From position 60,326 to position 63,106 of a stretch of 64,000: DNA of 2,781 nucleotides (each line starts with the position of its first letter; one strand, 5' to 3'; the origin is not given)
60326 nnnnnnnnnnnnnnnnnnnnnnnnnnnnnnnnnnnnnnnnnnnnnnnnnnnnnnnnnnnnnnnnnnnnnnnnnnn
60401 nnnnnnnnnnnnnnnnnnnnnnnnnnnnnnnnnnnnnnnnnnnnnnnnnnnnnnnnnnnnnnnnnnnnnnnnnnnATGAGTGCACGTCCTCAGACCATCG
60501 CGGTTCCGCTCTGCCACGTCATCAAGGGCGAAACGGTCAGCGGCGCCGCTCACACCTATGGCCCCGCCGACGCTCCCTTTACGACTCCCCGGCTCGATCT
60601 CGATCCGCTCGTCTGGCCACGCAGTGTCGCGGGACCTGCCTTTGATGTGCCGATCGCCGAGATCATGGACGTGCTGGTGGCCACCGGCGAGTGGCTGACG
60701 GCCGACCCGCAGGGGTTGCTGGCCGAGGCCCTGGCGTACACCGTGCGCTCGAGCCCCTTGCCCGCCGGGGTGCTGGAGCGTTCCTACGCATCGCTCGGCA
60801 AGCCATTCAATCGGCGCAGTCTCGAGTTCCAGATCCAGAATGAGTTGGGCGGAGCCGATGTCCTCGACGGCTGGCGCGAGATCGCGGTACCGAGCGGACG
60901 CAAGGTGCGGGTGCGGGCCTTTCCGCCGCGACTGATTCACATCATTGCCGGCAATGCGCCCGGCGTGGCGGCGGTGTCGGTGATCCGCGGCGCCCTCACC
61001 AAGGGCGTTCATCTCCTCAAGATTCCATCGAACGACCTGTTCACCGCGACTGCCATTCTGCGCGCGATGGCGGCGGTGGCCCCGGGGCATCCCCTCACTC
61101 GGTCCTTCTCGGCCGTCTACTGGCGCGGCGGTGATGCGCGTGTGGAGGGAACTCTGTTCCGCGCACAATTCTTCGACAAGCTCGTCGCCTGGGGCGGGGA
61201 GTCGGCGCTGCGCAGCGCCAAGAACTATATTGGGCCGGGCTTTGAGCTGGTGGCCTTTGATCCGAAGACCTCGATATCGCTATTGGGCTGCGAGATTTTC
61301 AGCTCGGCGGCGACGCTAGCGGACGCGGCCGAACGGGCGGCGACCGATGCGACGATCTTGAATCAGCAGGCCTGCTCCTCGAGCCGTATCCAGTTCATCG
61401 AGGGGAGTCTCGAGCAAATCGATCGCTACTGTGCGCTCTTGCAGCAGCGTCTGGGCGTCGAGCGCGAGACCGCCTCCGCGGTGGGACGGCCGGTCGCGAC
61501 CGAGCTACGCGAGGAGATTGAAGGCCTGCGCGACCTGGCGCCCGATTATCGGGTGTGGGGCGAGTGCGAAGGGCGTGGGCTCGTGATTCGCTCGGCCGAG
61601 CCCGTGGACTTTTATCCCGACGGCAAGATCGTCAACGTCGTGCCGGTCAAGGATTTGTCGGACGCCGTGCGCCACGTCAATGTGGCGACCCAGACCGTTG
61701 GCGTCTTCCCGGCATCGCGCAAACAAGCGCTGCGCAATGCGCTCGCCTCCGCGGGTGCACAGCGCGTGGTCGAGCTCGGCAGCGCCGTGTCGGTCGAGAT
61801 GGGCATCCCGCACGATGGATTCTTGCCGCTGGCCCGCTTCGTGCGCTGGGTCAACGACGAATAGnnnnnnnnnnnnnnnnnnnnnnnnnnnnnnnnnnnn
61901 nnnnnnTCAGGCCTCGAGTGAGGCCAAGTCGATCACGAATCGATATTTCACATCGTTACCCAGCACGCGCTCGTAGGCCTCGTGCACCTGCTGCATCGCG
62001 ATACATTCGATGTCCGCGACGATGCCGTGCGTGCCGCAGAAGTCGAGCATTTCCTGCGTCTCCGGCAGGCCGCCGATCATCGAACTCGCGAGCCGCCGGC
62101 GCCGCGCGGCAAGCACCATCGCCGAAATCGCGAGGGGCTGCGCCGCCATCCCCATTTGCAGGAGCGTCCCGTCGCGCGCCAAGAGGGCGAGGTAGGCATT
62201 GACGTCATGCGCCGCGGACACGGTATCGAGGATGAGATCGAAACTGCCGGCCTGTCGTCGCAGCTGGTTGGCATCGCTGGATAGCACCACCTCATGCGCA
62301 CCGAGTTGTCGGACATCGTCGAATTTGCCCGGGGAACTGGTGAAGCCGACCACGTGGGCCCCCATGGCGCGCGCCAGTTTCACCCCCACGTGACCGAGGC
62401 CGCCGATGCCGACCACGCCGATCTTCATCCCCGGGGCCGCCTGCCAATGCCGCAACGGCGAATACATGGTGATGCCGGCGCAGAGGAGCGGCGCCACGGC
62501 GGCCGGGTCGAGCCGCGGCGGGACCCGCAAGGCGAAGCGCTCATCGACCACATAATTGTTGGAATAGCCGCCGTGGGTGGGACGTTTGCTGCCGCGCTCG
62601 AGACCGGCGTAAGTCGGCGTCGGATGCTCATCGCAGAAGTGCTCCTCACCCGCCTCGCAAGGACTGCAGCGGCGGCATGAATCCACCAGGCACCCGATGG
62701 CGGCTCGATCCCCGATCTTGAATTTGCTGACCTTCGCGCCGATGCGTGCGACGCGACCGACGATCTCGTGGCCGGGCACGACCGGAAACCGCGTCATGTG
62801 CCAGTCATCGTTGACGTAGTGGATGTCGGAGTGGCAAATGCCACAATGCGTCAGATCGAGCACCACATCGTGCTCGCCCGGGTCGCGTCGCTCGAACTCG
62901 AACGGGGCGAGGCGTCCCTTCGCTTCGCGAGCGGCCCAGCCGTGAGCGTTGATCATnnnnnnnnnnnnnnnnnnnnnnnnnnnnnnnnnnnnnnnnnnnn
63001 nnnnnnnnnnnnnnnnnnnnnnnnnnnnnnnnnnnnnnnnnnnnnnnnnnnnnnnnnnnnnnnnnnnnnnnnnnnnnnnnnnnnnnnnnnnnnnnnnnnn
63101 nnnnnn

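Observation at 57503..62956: Orphan LuxE/LuxC-type fatty-acid-reductase pair with an extra adenylating enzyme and an adjacent aldehyde-reducing ADH, but no luciferase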

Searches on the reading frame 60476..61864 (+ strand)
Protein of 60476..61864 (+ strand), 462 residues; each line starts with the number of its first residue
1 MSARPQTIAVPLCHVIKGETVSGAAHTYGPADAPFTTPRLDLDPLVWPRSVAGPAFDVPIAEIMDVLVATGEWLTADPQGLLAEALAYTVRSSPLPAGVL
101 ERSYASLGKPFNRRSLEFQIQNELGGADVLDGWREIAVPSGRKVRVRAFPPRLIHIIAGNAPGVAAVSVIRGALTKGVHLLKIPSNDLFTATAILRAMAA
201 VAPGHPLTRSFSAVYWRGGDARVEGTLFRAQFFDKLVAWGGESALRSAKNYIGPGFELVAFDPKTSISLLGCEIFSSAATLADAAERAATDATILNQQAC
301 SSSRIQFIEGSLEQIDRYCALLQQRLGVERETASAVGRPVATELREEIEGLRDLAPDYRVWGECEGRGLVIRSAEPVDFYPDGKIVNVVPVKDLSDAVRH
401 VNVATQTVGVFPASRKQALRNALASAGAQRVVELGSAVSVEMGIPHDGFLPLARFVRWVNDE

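Call 3: search_protein_families(library=pfam, proteins=[window:60476-61864:+], max_evalue=0.01)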
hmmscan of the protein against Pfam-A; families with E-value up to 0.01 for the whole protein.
window:60476-61864:+ (462 aa): 1 family
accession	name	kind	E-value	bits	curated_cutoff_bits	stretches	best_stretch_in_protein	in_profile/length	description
PF05893.19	LuxC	-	1.5e-47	162.9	21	1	106-458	49-401/401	Acyl-CoA reductase (LuxC)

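Call 4: search_protein_families(library=ncbifam, proteins=[window:60476-61864:+], max_evalue=0.01)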
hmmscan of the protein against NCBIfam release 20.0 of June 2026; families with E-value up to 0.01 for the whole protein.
window:60476-61864:+ (462 aa): 1 family
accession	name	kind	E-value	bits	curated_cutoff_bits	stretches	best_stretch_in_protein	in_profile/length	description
NF052251.1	LCFA_red_LuxC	equivalog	2.7e-42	144.9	750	1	120-462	116-448/478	long-chain-fatty-acyl-CoA reductase LuxC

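Call 7: search_solved_structures(query=window:60476-61864:+, max_evalue=1, show_alignments=1)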
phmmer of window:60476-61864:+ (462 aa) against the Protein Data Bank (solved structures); distinct sequences matched with E-value up to 1: 2.
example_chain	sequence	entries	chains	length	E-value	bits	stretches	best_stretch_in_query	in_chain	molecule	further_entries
7xc6_A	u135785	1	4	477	3.4e-29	105.3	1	113-461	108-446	Long-chain acyl-protein thioester reductase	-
7awv_A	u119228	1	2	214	0.088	14.9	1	379-460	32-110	FMN-dependent NADH-azoreductase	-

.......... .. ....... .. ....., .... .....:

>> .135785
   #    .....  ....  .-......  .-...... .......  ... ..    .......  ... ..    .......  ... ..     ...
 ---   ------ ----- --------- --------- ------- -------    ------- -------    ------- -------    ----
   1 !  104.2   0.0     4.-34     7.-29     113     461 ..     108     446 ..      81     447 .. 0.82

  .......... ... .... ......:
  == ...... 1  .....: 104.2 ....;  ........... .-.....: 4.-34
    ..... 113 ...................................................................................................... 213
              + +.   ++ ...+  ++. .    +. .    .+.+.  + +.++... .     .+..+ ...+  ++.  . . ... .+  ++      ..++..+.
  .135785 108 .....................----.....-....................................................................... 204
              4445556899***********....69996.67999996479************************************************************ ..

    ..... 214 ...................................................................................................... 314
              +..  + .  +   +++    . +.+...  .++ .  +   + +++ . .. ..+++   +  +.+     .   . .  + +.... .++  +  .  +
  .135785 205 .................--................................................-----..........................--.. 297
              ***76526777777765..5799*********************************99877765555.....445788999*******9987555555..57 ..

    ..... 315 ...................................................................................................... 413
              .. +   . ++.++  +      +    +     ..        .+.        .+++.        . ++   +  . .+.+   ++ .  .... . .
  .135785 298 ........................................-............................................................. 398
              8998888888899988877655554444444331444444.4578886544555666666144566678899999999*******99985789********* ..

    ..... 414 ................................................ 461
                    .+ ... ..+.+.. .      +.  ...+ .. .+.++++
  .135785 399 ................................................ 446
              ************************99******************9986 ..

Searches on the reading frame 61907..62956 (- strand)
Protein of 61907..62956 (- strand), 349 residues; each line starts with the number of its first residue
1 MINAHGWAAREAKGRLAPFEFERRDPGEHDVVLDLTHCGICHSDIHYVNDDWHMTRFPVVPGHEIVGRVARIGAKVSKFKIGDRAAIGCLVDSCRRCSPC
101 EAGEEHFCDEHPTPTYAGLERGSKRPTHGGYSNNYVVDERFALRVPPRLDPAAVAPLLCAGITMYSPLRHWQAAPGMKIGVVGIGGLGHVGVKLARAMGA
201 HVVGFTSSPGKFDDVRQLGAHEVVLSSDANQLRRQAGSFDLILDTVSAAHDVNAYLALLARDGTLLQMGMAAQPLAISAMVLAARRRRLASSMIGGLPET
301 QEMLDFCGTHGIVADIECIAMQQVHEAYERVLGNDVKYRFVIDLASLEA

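Call 3: search_protein_families(library=pfam, proteins=[window:61907-62956:-], max_evalue=0.01)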
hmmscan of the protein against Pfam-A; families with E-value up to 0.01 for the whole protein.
window:61907-62956:- (349 aa): 6 families
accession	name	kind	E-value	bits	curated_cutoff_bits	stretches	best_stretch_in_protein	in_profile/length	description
PF08240.17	ADH_N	-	3.8e-24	85.4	23.5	1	27-146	1-103/104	Alcohol dehydrogenase GroES-like domain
PF00107.32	ADH_zinc_N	-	1e-22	80.9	31.8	1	186-307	1-127/129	Zinc-binding dehydrogenase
PF13602.12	ADH_zinc_N_2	-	4e-06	28.2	27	1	218-330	1-122/134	Zinc-binding dehydrogenase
PF01262.27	AlaDh_PNT_C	-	0.0014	18.6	23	1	178-247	30-101/214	Alanine dehydrogenase/PNT, C-terminal domain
PF02826.25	2-Hacid_dh_C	-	0.0024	17.7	25.1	1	173-220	33-80/178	D-isomer specific 2-hydroxyacid dehydrogenase, NAD binding domain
PF13649.12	Methyltransf_25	-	0.0033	18.5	27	1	186-250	7-76/97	Methyltransferase domain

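Call 4: search_protein_families(library=ncbifam, proteins=[window:61907-62956:-], max_evalue=0.01)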
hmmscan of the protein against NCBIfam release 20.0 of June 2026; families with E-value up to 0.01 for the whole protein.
window:61907-62956:- (349 aa): 26 families (the best 25 are shown)
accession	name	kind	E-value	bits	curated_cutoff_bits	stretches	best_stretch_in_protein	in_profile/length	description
NF047908.1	AldhRedAhr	equivalog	2.8e-95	319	470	1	1-343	1-334/335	NADPH-dependent aldehyde reductase Ahr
NF006940.0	PRK09422.1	equivalog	3e-44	151.4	344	1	27-345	23-336/338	alcohol dehydrogenase AdhP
TIGR02822.1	adh_fam_2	subfamily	4.7e-35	121.2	283.5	1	22-326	21-312/329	zinc-binding alcohol dehydrogenase family protein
NF010344.0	PRK13771.1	subfamily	8.6e-34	117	349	1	20-271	17-257/334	putative alcohol dehydrogenase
TIGR03989.1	Rxyl_3153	subfamily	1e-28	100.6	440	1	20-303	18-324/370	NDMA-dependent alcohol dehydrogenase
NF041172.1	AcrlCoa_red_Thmprot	equivalog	7.7e-28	97.4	500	1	22-270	19-257/334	acryloyl-CoA reductase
TIGR03366.1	HpnZ_proposed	hypoth_equivalog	2.3e-24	86.2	328.1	1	30-272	7-256/315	putative phosphonate catabolism associated alcohol dehydrogenase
TIGR03451.1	mycoS_dep_FDH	equivalog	1.3e-23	83.5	512.9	1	25-335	23-350/358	S-(hydroxymethyl)mycothiol dehydrogenase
NF003808.0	PRK05396.1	equivalog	2.4e-22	79.3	380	1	23-278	20-272/341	L-threonine 3-dehydrogenase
NF041097.1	keto_inos_dh_IolM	equivalog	7.3e-22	77.6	450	1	25-292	49-334/389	scyllo-inosose 3-dehydrogenase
NF007375.0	PRK09880.1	equivalog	1.7e-21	76.4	469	1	28-289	27-286/344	L-idonate 5-dehydrogenase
TIGR00692.1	tdh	equivalog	6.5e-21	74.7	458.35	1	25-278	20-270/340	L-threonine 3-dehydrogenase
TIGR03201.1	dearomat_had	equivalog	2.1e-20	73.1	338.65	1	16-228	11-219/349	6-hydroxycyclohex-1-ene-1-carbonyl-CoA dehydrogenase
TIGR02824.1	quinone_pig3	subfamily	8.1e-20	71.1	296.8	2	128-286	91-256/325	putative NAD(P)H quinone oxidoreductase, PIG3 family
NF007489.0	PRK10083.1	equivalog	2.8e-17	62.7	376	1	20-293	16-283/339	Zn-dependent oxidoreductase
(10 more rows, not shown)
